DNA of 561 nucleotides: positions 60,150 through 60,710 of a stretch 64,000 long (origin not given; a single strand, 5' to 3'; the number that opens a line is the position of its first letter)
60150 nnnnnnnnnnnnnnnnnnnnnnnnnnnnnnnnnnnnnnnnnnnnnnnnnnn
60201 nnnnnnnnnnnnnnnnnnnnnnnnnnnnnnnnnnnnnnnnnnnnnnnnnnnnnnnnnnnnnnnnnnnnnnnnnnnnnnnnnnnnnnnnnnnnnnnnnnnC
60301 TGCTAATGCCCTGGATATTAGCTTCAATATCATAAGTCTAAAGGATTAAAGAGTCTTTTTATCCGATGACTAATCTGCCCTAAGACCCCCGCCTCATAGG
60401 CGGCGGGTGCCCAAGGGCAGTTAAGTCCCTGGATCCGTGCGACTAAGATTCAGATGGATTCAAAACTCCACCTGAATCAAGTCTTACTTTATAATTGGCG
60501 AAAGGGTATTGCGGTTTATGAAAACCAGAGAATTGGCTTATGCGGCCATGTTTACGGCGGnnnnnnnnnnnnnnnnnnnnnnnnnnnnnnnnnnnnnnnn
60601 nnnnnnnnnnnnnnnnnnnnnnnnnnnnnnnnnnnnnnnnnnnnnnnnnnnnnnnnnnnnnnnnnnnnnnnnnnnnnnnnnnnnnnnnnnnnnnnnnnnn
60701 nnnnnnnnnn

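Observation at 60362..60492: Copy 3 of the 131-nt element, wedged between nadC and bioY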

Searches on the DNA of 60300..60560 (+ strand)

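Call 11: search_rna_families(source=window, start=60300, end=60560, threshold=evalue, max_evalue=10, show_alignments=3)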
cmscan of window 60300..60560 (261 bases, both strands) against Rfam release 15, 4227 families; matches with E-value up to 10: 7.
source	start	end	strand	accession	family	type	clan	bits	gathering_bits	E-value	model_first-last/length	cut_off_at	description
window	60363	60451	-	RF02620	BSnc119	Gene; sRNA;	-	18.8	115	0.37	1-90/90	no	Brucella sRNA 119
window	60359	60431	-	RF00646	mir-204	Gene; miRNA;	-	17.4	48.4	0.075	1-89/89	no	mir-204 microRNA precursor family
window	60373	60424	+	RF02681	Twister-sister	Gene; ribozyme;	-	16.8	34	0.41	1-81/81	no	Twister_sister_ribozyme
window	60423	60476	+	RF02437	SpF44_sRNA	Gene; sRNA;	-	16.4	70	1.5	1-102/102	no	Streptococcus sRNA SpF44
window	60446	60485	-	RF04224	mir-9229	Gene; miRNA;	-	15.8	71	1.7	19-57/76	no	mir-9229 microRNA precursor family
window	60368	60427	+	RF03837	mir-3138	Gene; miRNA;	-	15.4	90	6.3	1-82/82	no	mir-3138 microRNA precursor family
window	60355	60382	+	RF02288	TtnuCD11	Gene; snRNA; snoRNA; CD-box;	-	10.2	70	6.7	1-74/74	no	Tetrahymena snoRNA TtnuCD11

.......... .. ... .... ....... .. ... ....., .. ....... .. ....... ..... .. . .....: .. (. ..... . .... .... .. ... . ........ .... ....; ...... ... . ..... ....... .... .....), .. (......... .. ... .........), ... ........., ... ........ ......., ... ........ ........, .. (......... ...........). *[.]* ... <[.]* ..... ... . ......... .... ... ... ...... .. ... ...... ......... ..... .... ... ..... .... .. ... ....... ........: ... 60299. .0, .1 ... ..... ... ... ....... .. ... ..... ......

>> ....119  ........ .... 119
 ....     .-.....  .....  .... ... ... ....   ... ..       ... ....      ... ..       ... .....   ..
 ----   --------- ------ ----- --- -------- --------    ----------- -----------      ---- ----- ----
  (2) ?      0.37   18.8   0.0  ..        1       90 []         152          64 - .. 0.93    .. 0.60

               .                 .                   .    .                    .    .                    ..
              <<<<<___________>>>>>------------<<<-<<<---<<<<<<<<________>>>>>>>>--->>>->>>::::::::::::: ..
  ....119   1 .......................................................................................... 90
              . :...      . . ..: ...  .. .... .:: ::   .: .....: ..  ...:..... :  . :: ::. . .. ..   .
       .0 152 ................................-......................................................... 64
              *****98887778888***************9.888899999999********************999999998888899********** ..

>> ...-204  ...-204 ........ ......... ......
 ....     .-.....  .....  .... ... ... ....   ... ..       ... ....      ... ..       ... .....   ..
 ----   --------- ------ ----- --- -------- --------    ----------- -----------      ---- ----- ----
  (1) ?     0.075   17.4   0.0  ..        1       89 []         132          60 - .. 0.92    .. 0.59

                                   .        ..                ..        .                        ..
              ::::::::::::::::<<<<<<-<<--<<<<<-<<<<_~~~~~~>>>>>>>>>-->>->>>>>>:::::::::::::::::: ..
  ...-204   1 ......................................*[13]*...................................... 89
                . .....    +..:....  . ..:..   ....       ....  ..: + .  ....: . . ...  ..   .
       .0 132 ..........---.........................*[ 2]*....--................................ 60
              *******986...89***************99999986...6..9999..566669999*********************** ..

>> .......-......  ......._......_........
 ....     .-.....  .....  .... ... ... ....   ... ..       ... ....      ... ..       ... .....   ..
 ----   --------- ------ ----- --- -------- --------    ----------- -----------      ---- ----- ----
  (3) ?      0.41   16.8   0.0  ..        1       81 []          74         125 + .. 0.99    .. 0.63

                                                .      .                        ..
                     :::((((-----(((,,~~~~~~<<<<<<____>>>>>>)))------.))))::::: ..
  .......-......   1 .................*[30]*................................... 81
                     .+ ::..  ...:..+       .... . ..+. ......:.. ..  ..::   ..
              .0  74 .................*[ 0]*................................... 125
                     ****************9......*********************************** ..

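Call 35: search_dna_similar(query=window:60350-60500:+, collection=plasmids, mode=distant, max_evalue=0.01, max_rows=30)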
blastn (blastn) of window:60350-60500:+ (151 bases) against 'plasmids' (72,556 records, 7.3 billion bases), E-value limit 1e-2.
Records with a match: 1; places in all: 3; records where one place covers at least 80% of the query: 0.
Best place of each record, by identity: 80-90% 1.
By first word of the organism name: Clostridium 1.
By predicted mobility (MOB-suite, as given by PLSDB): non-mobilizable 1.
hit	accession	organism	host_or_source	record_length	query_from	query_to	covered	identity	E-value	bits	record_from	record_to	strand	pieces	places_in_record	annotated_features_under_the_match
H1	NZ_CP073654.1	Clostridium beijerinckii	cell culture,fermentation bioreactor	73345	79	143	43%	80.3%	2e-4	52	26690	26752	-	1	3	XRE family transcriptional regulator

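Call 36: search_dna_similar(query=window:60350-60500:+, collection=phages, mode=distant, max_evalue=0.01, max_rows=20)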
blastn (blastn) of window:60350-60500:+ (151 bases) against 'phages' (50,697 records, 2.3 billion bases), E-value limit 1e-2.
No match.

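Call 37: get_annotated_region(hit=H1, flank=3000)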
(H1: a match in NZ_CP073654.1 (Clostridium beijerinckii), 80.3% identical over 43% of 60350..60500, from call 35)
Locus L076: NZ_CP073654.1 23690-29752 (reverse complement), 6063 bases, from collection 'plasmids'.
description: Clostridium beijerinckii strain DSM 791 plasmid unnamed, complete sequence
organism: Clostridium beijerinckii (NCBI taxid 1520)
taxonomy: Bacteria; Bacillota; Clostridia; Eubacteriales; Clostridiaceae; Clostridium; Clostridium beijerinckii
host: -; source: cell culture,fermentation bioreactor; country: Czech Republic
typing (MOB-suite, as given by PLSDB): non-mobilizable
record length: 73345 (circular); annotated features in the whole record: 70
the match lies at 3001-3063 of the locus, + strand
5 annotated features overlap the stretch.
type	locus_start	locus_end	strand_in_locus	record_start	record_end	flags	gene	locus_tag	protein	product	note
CDS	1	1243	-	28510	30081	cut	-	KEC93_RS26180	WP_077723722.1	IS1182 family transposase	-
CDS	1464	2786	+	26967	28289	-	-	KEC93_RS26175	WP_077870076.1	IS3 family transposase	-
CDS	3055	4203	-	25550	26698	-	-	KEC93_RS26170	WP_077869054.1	XRE family transcriptional regulator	-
CDS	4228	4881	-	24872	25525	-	-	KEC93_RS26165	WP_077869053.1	hypothetical protein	-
CDS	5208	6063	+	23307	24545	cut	-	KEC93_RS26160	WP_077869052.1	ATP-binding protein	-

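Call 75: build_rna_model(alignment_id=A2)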
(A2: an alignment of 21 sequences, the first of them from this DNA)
Model R1 built from alignment A2 (21 sequences, 140 columns); structure: RNAalifold consensus.
model positions 136; base pairs 38; branch points 1; effective number of sequences 0.96; information 0.59 bits per position. Calibrated on 0.2 Mb of random sequence (short: E-values are rough).
structure used (alignment columns):
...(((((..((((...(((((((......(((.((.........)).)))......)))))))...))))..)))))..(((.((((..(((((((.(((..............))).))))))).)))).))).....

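Call 76: search_with_rna_model(model_id=R1, sources=[L076, L077, L078, L079, L056, L050, L061, L066, L034, L035, L038, L020, L045, window], max_evalue=1, show_alignments=0)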
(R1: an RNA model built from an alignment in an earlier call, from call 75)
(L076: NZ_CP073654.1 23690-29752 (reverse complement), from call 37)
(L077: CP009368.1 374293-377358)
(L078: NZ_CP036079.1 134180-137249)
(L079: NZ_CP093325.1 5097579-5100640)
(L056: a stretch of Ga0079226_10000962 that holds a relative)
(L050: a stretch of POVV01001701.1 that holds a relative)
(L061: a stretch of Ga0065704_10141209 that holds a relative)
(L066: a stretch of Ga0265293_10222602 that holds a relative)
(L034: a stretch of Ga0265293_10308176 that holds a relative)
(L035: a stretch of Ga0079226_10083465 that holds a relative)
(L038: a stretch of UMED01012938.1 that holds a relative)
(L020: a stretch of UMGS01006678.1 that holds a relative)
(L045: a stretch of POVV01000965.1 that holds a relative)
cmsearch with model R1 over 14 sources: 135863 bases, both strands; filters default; matches with E-value up to 1: 27.
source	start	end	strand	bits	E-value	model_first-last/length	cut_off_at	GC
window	60358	60492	+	165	1.1e-37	1-136/136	no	0.5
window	17504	17639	+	164.4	1.5e-37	1-136/136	no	0.49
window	2389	2524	+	160.4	1.4e-36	1-136/136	no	0.5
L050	5916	6042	+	79.7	4.3e-17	1-136/136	no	0.44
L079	2191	2345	+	75.7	4.1e-16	1-136/136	no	0.44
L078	1409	1565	+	73.5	1.3e-15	1-136/136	no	0.45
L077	1409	1565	+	69.7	1.1e-14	1-136/136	no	0.4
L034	730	911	+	68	2.9e-14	1-136/136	no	0.43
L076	2912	3063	+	61.3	1.2e-12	1-136/136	no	0.4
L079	1409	1562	+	58.9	4.5e-12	1-136/136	no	0.45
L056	10860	10939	+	58.9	4.5e-12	1-136/136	no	0.4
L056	4388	4532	+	57.2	1.1e-11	1-136/136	no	0.43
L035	1161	1275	-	55.8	2.5e-11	1-136/136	no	0.4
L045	7055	7140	+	51.3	3.2e-10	1-136/136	no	0.43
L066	183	272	-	47.2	3e-09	1-136/136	no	0.41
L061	134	206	+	41.7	6.4e-08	1-136/136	no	0.32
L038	9908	9982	+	40.4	1.3e-07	1-136/136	no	0.28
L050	5982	6049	-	27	0.00023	1-136/136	no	0.34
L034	852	916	-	22.9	0.0023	1-136/136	no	0.29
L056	3349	3477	+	21.9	0.0038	1-136/136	no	0.42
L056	10894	10925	-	20.8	0.0074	91-122/136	no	0.41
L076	3006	3077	-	16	0.1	1-136/136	no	0.29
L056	4488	4517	-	15.3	0.15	92-121/136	no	0.5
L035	1175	1206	+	14.7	0.22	91-122/136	no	0.44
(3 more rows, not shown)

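Call 83: search_with_rna_model(model_id=R1, sources=[L086, L087, L088], max_evalue=10, filters=off)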
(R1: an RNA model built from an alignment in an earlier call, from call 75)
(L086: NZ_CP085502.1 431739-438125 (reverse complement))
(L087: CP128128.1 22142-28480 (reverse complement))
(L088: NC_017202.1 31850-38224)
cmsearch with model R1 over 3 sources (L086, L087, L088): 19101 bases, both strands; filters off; matches with E-value up to 10: 24.
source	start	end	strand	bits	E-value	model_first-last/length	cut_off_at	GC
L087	1865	1998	+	15.8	0.017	1-136/136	no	0.26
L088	2188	2252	+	14.2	0.039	1-136/136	no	0.22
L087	2037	2115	+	12.2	0.12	1-136/136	no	0.25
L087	1860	1954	-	9.9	0.43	1-136/136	no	0.26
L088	2210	2246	-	9.6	0.52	88-124/136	no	0.24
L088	4471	4574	-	9.4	0.56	1-136/136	no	0.41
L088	179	245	+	8.6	0.89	1-136/136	no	0.3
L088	992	1138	-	7.9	1.3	1-136/136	no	0.37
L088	6289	6362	-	7.2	1.9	1-136/136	no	0.3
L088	4799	4869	-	6.7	2.6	1-136/136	no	0.31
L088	1924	2021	+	6.6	2.6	1-136/136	no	0.34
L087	649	717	+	6.2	3.4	1-136/136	no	0.29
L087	102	187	-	5.8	4.2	1-136/136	no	0.37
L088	2721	2801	+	5.7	4.5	1-136/136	no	0.33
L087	5953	6047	+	5.5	4.9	1-136/136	no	0.36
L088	390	451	+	5.4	5.2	1-136/136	no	0.21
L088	1977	2020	-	5.3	5.5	84-128/136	no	0.27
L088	2889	2989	-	5.3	5.6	1-136/136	no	0.31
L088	2826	2928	+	5.1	6.3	1-136/136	no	0.46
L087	3972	4065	-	4.8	7.2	1-136/136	no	0.35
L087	1270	1322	+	4.6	8.2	1-136/136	no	0.23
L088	5984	6099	-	4.6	8.2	1-136/136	no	0.33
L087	5151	5250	-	4.6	8.3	1-136/136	no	0.38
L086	51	107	+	4.5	8.6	1-136/136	no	0.4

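Call 92: search_rna_families(sources=[L086, L087, L088, L077, L078, L076], threshold=gathering)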
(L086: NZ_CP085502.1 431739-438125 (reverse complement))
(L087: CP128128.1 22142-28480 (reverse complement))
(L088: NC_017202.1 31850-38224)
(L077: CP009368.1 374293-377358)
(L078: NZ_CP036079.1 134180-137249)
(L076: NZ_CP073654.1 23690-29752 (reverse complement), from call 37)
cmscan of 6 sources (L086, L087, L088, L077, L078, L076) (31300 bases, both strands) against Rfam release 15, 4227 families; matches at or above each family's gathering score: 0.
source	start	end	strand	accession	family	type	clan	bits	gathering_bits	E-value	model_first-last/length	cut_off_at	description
